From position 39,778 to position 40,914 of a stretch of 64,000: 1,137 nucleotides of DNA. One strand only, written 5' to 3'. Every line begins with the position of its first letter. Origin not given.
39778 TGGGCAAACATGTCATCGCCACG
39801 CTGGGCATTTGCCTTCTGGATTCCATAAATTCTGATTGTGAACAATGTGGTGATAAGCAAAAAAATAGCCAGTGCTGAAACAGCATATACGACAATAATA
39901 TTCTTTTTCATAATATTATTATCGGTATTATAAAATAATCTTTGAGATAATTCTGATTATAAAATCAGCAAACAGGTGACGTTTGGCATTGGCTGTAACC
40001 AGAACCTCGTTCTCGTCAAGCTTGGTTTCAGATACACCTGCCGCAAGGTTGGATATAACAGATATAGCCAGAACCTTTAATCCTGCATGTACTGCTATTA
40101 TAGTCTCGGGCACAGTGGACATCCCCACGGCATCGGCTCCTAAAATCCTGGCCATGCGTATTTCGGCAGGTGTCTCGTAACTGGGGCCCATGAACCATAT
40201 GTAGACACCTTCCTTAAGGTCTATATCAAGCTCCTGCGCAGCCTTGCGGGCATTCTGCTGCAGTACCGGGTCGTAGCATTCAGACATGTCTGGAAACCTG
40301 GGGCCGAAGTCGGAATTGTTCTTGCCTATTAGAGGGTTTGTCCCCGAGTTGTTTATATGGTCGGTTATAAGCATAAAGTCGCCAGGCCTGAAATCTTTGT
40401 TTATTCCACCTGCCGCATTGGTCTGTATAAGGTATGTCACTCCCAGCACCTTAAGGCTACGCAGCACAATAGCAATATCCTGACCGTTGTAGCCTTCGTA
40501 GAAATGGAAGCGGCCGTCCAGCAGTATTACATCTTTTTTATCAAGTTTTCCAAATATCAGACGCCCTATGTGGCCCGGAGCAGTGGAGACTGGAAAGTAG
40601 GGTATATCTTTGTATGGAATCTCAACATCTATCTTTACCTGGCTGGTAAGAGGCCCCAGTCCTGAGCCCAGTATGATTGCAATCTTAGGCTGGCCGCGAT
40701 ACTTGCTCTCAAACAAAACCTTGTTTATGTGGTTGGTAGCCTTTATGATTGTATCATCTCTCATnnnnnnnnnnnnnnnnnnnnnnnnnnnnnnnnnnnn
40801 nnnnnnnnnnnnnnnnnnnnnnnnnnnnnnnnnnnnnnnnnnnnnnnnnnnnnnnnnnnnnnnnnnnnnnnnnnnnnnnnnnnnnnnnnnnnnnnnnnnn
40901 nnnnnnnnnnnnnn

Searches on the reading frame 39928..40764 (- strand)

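Call 81: search_protein_families(library=pfam, proteins=[window:39928-40764:-], max_evalue=0.00001)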
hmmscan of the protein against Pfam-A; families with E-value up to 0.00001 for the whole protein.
window:39928-40764:- (278 aa): 1 family
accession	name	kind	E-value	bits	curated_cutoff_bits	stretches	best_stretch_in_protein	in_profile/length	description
PF01048.26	PNP_UDP_1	-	5.3e-54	183.5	25.1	1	27-273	1-232/233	Phosphorylase superfamily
